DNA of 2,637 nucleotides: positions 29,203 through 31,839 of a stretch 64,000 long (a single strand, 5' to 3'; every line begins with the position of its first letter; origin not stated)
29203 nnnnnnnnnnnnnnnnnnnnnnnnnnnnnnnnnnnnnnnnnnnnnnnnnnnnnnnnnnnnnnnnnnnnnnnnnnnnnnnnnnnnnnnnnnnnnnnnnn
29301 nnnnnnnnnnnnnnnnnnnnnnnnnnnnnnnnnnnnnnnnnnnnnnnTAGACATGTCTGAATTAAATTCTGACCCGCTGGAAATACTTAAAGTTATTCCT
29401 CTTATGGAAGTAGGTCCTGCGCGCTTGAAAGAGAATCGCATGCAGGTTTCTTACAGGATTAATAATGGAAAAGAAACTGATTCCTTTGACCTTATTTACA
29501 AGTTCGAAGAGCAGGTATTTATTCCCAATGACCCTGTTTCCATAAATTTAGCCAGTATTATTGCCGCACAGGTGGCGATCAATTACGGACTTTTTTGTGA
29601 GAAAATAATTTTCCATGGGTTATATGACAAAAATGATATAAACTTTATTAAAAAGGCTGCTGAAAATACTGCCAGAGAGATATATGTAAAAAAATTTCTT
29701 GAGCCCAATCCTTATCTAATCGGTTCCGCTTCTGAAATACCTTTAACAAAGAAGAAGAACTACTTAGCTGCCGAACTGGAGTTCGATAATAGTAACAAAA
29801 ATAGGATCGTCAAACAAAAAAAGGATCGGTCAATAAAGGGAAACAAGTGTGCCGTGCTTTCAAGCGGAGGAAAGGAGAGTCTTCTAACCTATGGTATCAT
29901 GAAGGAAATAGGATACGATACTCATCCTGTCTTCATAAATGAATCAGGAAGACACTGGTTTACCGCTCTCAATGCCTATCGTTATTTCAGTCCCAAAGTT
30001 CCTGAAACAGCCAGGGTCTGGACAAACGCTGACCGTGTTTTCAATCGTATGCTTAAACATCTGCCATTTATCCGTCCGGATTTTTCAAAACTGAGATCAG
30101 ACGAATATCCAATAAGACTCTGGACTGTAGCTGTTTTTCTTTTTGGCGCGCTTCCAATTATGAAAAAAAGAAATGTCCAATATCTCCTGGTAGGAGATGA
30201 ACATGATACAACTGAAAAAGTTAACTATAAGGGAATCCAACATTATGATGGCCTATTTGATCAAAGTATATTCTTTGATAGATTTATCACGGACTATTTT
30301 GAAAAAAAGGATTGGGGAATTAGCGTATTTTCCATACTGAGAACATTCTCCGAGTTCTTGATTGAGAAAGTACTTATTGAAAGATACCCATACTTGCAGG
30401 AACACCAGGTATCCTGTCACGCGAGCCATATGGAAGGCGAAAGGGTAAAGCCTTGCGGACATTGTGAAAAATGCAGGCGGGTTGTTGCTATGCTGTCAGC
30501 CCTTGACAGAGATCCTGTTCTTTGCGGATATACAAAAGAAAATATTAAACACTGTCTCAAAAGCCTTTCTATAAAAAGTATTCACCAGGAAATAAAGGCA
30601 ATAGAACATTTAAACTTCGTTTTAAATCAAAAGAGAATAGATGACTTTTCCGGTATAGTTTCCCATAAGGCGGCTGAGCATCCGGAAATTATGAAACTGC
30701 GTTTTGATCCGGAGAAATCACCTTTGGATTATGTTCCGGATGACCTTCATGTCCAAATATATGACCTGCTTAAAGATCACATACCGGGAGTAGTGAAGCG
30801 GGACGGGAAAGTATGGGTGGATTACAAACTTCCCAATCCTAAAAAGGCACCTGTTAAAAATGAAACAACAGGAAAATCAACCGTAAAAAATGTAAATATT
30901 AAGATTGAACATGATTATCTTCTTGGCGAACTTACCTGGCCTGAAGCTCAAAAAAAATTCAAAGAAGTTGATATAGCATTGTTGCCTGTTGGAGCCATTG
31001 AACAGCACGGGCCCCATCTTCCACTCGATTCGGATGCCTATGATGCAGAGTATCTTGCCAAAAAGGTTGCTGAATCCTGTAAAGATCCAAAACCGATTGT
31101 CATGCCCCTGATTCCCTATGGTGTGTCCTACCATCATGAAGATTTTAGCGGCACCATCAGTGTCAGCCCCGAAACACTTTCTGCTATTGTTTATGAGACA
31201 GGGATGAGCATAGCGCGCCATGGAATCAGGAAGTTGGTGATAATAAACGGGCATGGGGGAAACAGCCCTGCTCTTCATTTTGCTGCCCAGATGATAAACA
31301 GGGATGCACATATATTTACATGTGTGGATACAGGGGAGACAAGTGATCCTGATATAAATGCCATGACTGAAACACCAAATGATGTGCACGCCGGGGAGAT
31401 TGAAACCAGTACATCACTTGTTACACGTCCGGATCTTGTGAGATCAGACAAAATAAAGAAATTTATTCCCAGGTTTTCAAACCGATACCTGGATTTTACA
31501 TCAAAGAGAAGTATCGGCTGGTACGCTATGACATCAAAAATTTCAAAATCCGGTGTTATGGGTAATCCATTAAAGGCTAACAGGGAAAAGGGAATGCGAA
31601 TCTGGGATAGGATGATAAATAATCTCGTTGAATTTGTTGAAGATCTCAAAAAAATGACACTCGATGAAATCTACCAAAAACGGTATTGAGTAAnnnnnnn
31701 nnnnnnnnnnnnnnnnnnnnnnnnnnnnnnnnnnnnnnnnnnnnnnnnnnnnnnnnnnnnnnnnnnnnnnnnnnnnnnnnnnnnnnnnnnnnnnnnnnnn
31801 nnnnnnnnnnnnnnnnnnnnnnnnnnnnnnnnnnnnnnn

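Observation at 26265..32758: Sigma-54-driven orphan six-gene operon with an unprecedented enzyme combination (top candidate for a new system)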

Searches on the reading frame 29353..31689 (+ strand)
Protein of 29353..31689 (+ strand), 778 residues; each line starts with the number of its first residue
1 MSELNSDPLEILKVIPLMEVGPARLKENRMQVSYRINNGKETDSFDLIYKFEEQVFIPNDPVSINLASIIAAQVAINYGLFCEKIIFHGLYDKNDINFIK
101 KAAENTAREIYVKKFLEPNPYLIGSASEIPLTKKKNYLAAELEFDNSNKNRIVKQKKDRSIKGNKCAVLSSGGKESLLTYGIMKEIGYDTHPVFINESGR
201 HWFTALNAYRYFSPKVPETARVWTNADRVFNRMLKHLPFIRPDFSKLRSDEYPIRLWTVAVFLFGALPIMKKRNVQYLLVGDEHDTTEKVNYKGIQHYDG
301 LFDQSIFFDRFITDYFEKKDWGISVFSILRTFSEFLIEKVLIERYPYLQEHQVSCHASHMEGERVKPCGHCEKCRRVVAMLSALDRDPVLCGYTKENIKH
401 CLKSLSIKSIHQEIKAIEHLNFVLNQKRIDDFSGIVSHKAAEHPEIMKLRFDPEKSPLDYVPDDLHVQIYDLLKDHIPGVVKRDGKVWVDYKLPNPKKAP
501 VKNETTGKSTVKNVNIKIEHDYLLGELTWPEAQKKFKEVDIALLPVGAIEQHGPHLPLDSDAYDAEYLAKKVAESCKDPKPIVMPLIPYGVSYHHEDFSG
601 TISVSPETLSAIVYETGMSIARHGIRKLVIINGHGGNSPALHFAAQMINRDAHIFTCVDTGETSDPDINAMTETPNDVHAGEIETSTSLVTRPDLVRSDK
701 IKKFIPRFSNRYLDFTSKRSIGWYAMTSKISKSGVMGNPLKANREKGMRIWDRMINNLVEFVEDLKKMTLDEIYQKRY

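Call 3: search_protein_families(library=pfam, proteins=[window:29353-31689:+], max_evalue=0.01)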
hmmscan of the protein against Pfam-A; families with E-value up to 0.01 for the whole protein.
window:29353-31689:+ (778 aa): 2 families
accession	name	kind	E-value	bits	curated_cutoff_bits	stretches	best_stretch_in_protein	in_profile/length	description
PF02633.19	Creatininase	-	1.3e-70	237.9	31.3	1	526-762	2-238/238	Creatinine amidohydrolase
PF19932.4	DUF6395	-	0.0009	19.7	25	1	348-419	34-102/174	Family of unknown function (DUF6395)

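Call 4: search_protein_families(library=ncbifam, proteins=[window:29353-31689:+], max_evalue=0.01)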
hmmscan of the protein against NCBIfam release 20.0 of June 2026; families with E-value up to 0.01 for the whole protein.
window:29353-31689:+ (778 aa): 5 families
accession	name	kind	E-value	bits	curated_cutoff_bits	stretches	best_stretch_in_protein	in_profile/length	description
TIGR03964.1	mycofact_creat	equivalog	7.2e-43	146.8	172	1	524-766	1-221/228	mycofactocin biosynthesis peptidyl-dipeptidase MftE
TIGR04448.1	creatininase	equivalog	4.3e-30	105.2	235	1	526-762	1-242/246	creatininase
NF041098.2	diketo_inos_hlase_IolN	equivalog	8.6e-20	71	245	1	525-767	10-267/307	3-dehydro-scyllo-inosose hydrolase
NF033501.0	ArfB_arch_rifla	equivalog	9.8e-08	32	180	1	543-705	19-160/219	2-amino-5-formylamino-6-ribosylaminopyrimidin-4(3H)-one 5'-monophosphate deformylase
NF041275.1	MurL_Xanthmoales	equivalog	0.00013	20.6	700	0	322-384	277-341/447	UDP-N-acetyl-alpha-D-muramoyl-L-alanyl-L-glutamate epimerase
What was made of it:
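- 30928..31638 (+): g5 C-terminal creatininase/MftE-family metal amidohydrolase domain (aa 526-762). MftE 147 bits (cutoff 172) and creatininase 105 bits (cutoff 235) (calls 3, 4).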

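Call 7: find_homologous_proteins(query=window:29353-31689:+, max_evalue=0.00001)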
Query window:29353-31689:+ (778 aa): 3089 proteins with E <= 0.00001 among 8000 candidates; the best 120 are listed.
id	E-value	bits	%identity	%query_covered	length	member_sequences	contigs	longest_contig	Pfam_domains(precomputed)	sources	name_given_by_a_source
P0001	0.0e+0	1405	76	100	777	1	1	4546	PF02633.20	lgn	-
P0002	0.0e+0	1400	77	100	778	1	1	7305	PF02633.20,PF19932.5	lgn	-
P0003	0.0e+0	1349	74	100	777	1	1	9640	PF02633.20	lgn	-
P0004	0.0e+0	1289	72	100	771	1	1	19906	PF02633.20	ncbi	-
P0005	0.0e+0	1285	71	100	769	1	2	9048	PF02633.20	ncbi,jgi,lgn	ncbi:MAG: creatininase family protein [Desulfobacteraceae bacterium]|jgi:creatinine amidohydrolase/F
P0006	0.0e+0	1280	70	100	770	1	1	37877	PF02633.20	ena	-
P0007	0.0e+0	1226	67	100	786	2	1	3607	PF02633.20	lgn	-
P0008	0.0e+0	1220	66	100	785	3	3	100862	PF02633.20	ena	-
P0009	0.0e+0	1167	63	100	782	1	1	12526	PF02633.20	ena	-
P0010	0.0e+0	1154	64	99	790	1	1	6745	PF02633.20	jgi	jgi:creatinine amidohydrolase/Fe(II)-dependent formamide hydrolase-like protein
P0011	0.0e+0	1144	62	100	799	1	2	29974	PF02633.20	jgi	-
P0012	0.0e+0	1139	62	100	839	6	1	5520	PF02633.20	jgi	-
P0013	0.0e+0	1139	63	99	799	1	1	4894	PF02633.20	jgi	jgi:creatinine amidohydrolase/Fe(II)-dependent formamide hydrolase-like protein/7-cyano-7-deazaguani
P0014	0.0e+0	1138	62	99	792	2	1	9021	PF02633.20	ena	-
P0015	0.0e+0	1136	61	100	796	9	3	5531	PF02633.20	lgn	-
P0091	0.0e+0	1104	60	100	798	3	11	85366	PF02633.20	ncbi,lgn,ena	-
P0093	0.0e+0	1103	60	99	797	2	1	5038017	PF02633.20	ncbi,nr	ncbi:MAG: creatininase family protein [Gemmatimonadota bacterium]|nr:MAG: creatininase family protei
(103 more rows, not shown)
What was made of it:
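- Closest known: QueC family, including QatC and Cap9. Same: JGI names some homologs 7-cyano-7-deazaguanine synthase (call 7).
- Public names for g5 relatives read 'creatininase family protein' (call 7).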

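Call 8: find_encoding_contigs(protein=P0093, flank=10000, max_places=2)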
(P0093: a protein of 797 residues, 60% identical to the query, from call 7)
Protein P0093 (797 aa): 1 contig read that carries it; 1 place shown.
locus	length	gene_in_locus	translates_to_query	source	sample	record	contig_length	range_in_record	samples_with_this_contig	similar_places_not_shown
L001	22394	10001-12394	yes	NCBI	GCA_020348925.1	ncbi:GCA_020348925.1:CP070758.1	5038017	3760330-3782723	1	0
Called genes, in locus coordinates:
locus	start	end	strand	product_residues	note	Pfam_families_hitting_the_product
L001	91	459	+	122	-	PF00085:Thioredoxin, PF14595:Thioredoxin_9 (weak)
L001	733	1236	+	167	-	-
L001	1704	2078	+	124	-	-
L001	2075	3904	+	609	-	PF00324:AA_permease, PF13520:AA_permease_2, PF00359:PTS_EIIA_2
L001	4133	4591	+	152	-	PF00324:AA_permease, PF13520:AA_permease_2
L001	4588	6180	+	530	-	PF13520:AA_permease_2, PF00324:AA_permease, PF02254:TrkA_N, PF02080:TrkA_C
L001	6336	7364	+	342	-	PF01368:DHH (weak), PF02272:DHHA1 (weak)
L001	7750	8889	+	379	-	PF00291:PALP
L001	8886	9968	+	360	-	PF17396:DUF1611_N, PF07755:DUF1611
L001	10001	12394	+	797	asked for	PF02633:Creatininase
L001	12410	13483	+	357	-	PF02746:MR_MLE_N, PF13378:MR_MLE_C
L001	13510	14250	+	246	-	PF00069:Pkinase, PF07714:PK_Tyr_Ser-Thr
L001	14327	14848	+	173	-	PF18955:DUF5698, PF10035:DUF2179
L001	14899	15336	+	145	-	PF06146:PsiE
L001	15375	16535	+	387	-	PF00343:Phosphorylase (weak)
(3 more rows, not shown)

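Call 9: find_encoding_contigs(protein=P0008, flank=10000, max_places=2)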
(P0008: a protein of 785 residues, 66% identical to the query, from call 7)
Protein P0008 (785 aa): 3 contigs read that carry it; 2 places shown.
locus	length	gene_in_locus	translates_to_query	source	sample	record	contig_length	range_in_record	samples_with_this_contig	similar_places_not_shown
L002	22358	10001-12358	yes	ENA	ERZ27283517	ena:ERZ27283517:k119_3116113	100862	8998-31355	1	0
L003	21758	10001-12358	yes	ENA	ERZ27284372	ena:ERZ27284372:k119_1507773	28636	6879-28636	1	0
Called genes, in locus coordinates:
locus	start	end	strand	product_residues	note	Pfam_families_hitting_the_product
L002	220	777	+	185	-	PF13521:AAA_28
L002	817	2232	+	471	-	PF00497:SBP_bac_3, PF10613:Lig_chan-Glu_bd (weak), PF01464:SLT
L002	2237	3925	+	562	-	PF08497:Radical_SAM_N, PF04055:Radical_SAM (weak), PF11842:DUF3362 (weak)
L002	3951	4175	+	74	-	PF12843:QSregVF_b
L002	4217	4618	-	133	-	-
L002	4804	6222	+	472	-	PF00072:Response_reg, PF00158:Sigma54_activat, PF14532:Sigma54_activ_2, PF00004:AAA (weak), PF07724:AAA_2 (weak), PF07728:AAA_5, PF25601:AAA_lid_14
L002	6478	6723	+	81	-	-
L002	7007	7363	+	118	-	-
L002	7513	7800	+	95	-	-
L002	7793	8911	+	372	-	PF00291:PALP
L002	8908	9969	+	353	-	PF17396:DUF1611_N, PF07755:DUF1611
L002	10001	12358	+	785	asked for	PF02633:Creatininase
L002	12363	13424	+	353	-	PF02746:MR_MLE_N, PF13378:MR_MLE_C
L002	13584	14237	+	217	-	PF01258:zf-dskA_traR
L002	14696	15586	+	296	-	PF01545:Cation_efflux, PF16916:ZT_dimer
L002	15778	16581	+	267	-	PF02405:MlaE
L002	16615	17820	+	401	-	PF02463:SMC_N (weak), PF00005:ABC_tran, PF00990:GGDEF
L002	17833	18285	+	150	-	PF02470:MlaD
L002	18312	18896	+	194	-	PF05494:MlaC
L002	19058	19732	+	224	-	PF00089:Trypsin, PF13365:Trypsin_2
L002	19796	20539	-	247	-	PF00588:SpoU_methylase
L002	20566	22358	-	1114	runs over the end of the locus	PF00873:ACR_tran, PF03176:MMPL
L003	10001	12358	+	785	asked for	PF02633:Creatininase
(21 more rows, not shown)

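Call 10: find_encoding_contigs(protein=P0091, flank=10000, max_places=2)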
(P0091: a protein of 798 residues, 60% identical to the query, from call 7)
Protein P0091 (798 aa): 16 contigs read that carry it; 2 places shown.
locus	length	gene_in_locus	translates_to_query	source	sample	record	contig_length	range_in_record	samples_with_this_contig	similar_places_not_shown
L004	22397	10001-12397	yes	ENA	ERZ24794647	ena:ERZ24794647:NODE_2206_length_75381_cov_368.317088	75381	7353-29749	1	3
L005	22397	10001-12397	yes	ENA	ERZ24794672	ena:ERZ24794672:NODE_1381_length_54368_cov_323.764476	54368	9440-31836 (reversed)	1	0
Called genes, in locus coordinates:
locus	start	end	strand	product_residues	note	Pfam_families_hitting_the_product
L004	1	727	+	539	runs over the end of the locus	PF00118:Cpn60_TCP1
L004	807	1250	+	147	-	PF27746:Small_heat_shock_put (weak), PF00011:HSP20, PF17886:ArsA_HSP20 (weak)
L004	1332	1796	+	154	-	PF00582:Usp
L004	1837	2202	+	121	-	PF21157:DksA_N, PF01258:zf-dskA_traR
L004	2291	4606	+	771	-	PF13439:Glyco_transf_4, PF00534:Glycos_transf_1, PF13692:Glyco_trans_1_4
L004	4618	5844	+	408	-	PF00534:Glycos_transf_1, PF13692:Glyco_trans_1_4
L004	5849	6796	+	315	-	PF04041:Glyco_hydro_130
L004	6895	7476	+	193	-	-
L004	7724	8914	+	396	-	PF00291:PALP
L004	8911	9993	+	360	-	PF17396:DUF1611_N, PF07755:DUF1611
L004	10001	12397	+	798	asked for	PF02633:Creatininase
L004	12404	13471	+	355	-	PF02746:MR_MLE_N, PF13378:MR_MLE_C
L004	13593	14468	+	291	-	PF02588:YitT_membrane, PF10035:DUF2179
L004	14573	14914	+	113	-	-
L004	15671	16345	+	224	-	PF13188:PAS_8 (weak), PF00989:PAS, PF08448:PAS_4, PF13426:PAS_9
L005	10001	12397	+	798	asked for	PF02633:Creatininase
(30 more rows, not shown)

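Call 13: search_solved_structures(query=window:29353-31689:+, max_evalue=0.01)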
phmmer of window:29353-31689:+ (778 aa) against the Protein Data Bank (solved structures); distinct sequences matched with E-value up to 0.01: 8.
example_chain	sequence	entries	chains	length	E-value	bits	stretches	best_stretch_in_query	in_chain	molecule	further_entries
3a6h_A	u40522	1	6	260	2.6e-16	62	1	522-707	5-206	Creatinine amidohydrolase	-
3a6e_A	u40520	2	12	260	3e-16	61.8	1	522-706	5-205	Creatinine amidohydrolase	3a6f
3a6g_A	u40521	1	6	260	3.1e-16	61.7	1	522-706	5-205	Creatinine amidohydrolase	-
3a6j_A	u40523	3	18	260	3.2e-16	61.7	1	522-706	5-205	Creatinine amidohydrolase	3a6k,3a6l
1j2t_A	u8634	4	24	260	3.2e-16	61.7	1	522-706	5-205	creatinine amidohydrolase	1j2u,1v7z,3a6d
3no4_A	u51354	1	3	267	3.6e-16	61.5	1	523-644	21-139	creatinine amidohydrolase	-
1q3k_A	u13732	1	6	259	1.9e-15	59.2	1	523-702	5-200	creatininase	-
3lub_A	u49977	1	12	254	2e-14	55.8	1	537-767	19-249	Putative creatinine amidohydrolase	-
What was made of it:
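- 30928..31638 (+): PDB creatininases E 1e-16 (call 13).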

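Call 17: find_related_loci(query=window:29353-31689:+, collection=genome_contigs, flank=8000)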
Query window:29353-31689:+ (778 aa) in genome_contigs; peptide patterns used: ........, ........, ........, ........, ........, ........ (x = any residue, [..] = any of these).
58 stretches matched a pattern, but none encodes a relative of the query by tblastn (E <= 1e-3).

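Call 19: find_related_loci(query=A1, collection=genome_contigs, flank=8000)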
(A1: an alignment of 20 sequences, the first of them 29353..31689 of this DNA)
Query A1 (778 aa) in genome_contigs; peptide patterns used: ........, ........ (x = any residue, [..] = any of these).
599 stretches matched a pattern (row limit reached: there are more); 585 encode a relative of the query (tblastn E <= 1e-3); the best 80 are kept; 80 distinct loci.
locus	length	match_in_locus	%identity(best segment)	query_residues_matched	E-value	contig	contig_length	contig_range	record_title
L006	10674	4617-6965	61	7-778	0e+0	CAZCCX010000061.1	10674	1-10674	MAG TPA_asm: uncultured Desulfobacteraceae bacterium isolate binchicken_co89_617 genome assembly, contig: NODE_12444_len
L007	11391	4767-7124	62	5-778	0e+0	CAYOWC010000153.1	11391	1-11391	MAG TPA_asm: uncultured Desulfobacteraceae bacterium isolate binchicken_co47_163 genome assembly, contig: NODE_4308_leng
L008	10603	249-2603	60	7-778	0e+0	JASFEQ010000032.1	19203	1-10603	MAG: Desulfobacteraceae bacterium isolate D0606M12metaG_Bin_56 D0606M12metaG_FD_scaffold_593_c1, whole genome shotgun se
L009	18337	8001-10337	61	7-778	0e+0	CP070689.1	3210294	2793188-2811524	MAG: Deltaproteobacteria bacterium isolate bin63 chromosome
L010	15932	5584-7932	61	7-778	0e+0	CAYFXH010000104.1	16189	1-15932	MAG TPA_asm: uncultured Desulfobacteraceae bacterium isolate ERP108616_co2_158 genome assembly, contig: NODE_5780_length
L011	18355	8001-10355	60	7-778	0e+0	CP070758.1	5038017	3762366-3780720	MAG: Gemmatimonadota bacterium isolate bin29 chromosome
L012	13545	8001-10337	61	7-778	0e+0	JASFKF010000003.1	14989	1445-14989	MAG: Syntrophobacterales bacterium isolate D0608U48metaG_Bin_309 D0608U48metaG_FD_scaffold_33_c1, whole genome shotgun s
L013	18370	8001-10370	59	1-778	0e+0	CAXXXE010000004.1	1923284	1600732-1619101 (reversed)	MAG: Desulfatiglandales bacterium isolate d5234fa8-f814-4557-af24-a28d4dae9633 genome assembly, contig: contig_4, whole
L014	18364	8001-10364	59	4-778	0e+0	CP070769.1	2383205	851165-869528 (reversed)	MAG: Desulfobacterales bacterium isolate bin233 chromosome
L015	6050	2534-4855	60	7-778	0e+0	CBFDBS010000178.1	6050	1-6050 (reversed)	MAG TPA_asm: uncultured bacterium isolate SRR26215677_binner13_Refined_51 genome assembly, contig: ERZ25073487.14972, wh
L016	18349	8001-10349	59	7-778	0e+0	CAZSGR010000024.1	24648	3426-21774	MAG TPA_asm: uncultured Eubacteriales bacterium isolate SRP068000_co2_13 genome assembly, contig: NODE_1246_length_24648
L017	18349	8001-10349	60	6-778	0e+0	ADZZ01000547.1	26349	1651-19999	Delta proteobacterium NaphS2 ctg_1101087565780, whole genome shotgun sequence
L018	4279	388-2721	59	5-778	0e+0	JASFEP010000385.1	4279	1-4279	MAG: Candidatus Aminicenantes bacterium isolate D0606M12metaG_Bin_51 D0606M12metaG_FD_scaffold_8041_c1, whole genome sho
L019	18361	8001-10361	60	1-778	0e+0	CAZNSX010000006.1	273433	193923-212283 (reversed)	MAG TPA_asm: uncultured bacterium isolate SRP323688_co1_195 genome assembly, contig: NODE_60_length_273433_cov_17.219937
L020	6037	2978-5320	58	2-777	0e+0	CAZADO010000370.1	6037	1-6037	MAG TPA_asm: uncultured Alphaproteobacteria bacterium isolate SRP185410_co1_298 genome assembly, contig: k141_2029865, w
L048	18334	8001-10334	55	5-777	0e+0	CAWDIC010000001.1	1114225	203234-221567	MAG: uncultured delta proteobacterium isolate MFD03804.bin.2.20 genome assembly, contig: contig_18383, whole genome shot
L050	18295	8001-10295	56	10-778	0e+0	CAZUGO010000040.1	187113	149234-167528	MAG TPA_asm: uncultured Planctomycetales bacterium isolate binchicken_co31_282 genome assembly, contig: k141_4037689, wh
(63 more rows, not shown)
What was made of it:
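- The loci span Desulfobacterota, Acidobacteriota, Gemmatimonadota, Planctomycetota, Latescibacterota, Krumholzibacteria, Calditrichota, KSB1, Spirochaetota and others (call 19). The host lineages are typical of sediments (call 19).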

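Call 36: predict_structure(alignment_id=A1)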
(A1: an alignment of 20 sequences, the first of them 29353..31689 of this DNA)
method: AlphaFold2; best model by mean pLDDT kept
length: 778 residues; sequences in the alignment: 20
mean_pLDDT: 65.6   pTM: 0.54
mean pLDDT of the five models: 65.6, 64.5, 62.0, 61.3, 56.6
residues with pLDDT >= 90: 75; 70-90: 315; 50-70: 196; < 50: 192
segments of 3 or more residues with pLDDT < 50: 1-5, 155-162, 283-306, 409-411, 433-436, 454-460, 495-518, 551-559, 592-602, 662-743
pLDDT, mean of each block of 10 residues (from residue 1): 55 91 91 89 90 89 90 82 91 88 61 68 82 74 71 48 71 71 77 73 66 80 83 84 65 53 83 81 42 32 49 81 64 63 67 51 58 72 73 80 62 65 71 56 70 48 57 59 67 46 25 35 71 82 79 43 76 90 78 41 62 83 89 69 84 84 43 33 28 33 29 26 27 31 56 81 88 69
secondary structure, 60 per line:
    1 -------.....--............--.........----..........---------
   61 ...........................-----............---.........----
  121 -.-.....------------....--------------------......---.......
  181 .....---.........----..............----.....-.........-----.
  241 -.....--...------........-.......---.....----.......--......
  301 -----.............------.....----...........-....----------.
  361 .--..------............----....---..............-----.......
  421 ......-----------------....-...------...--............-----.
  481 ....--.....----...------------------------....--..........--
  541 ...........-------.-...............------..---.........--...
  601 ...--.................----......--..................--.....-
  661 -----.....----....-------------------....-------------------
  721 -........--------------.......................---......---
elements in order (helices of 4 or more, strands of 3 or more residues): H8-12 E15-26 E29-37 E42-51 H61-81 E82-87 H93-104 H108-116 H124-128 E141-144 E165-170 H174-185 E189-197 H202-215 E220-224 H226-234 H242-246 H258-265 H267-273 E277-281 E286-292 E295-300 H306-318 E325-329 H334-344 H346-349 H372-383 H388-391 H395-408 H414-426 H444-447 E449-451 H463-474 E480-484 E487-491 H529-538 E541-551 H561-575 E587-595 E598-603 H606-622 E627-632 H635-652 E655-659 H666-670 H675-678 H698-701 H722-729 H744-766 H770-775
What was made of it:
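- The g5 model is only moderate (pLDDT 65.6; call 36).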
